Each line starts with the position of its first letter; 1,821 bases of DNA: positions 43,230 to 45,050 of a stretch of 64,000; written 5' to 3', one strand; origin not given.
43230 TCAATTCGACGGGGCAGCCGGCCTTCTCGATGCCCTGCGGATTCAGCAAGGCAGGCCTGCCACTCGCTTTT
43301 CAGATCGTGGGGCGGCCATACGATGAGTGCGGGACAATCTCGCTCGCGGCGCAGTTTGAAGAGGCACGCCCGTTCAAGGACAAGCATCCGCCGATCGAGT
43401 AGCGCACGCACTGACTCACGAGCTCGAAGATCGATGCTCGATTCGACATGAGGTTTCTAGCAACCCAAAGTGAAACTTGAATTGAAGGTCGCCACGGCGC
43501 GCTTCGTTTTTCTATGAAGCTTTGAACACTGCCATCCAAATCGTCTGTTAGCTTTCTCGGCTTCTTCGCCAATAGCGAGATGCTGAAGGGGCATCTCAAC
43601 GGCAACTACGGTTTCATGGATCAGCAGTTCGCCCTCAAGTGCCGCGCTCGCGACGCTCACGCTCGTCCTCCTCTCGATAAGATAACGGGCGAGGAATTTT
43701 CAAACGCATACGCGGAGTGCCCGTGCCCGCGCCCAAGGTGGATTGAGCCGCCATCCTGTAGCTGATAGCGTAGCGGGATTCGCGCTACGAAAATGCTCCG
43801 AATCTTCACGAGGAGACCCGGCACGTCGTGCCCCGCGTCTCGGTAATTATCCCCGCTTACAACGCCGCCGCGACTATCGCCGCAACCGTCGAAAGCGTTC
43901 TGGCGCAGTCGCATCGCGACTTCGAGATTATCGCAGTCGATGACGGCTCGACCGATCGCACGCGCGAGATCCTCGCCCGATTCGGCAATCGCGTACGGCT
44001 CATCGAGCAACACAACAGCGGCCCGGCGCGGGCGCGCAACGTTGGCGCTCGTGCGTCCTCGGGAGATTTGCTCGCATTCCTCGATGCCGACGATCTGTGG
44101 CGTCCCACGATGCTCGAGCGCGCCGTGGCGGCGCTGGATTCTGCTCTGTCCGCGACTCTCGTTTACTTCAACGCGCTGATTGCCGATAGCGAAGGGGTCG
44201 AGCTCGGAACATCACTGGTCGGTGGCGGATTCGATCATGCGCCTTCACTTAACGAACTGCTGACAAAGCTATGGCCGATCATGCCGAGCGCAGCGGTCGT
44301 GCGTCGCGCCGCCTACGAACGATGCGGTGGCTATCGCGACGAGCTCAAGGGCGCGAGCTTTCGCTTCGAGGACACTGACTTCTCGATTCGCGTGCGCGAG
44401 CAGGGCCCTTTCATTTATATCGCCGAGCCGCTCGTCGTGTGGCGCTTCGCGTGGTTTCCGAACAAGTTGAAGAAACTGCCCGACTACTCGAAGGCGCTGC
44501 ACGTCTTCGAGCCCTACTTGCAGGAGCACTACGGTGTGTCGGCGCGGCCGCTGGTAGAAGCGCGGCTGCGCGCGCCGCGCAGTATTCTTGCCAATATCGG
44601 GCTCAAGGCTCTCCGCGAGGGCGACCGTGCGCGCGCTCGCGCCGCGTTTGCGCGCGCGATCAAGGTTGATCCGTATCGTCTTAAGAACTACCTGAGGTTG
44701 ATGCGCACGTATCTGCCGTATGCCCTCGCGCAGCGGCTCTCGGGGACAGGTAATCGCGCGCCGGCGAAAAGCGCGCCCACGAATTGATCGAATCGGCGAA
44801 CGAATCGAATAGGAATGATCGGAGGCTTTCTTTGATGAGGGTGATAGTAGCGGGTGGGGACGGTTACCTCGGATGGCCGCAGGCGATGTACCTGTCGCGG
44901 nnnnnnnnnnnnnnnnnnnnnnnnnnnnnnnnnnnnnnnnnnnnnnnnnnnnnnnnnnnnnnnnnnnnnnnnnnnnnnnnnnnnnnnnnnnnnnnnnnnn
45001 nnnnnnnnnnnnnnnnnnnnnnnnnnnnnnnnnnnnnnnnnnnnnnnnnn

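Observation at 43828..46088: UDP-sulfoquinovose synthase gene (sqdB) paired with a GT2 glycosyltransferase instead of the usual SqdX/SqdD, and carrying an in-frame amber codon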

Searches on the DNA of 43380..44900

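Call 71: search_rna_families(source=window, start=43380, end=44900, threshold=evalue, max_evalue=1)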
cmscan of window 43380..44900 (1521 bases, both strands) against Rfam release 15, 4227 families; matches with E-value up to 1: 0.
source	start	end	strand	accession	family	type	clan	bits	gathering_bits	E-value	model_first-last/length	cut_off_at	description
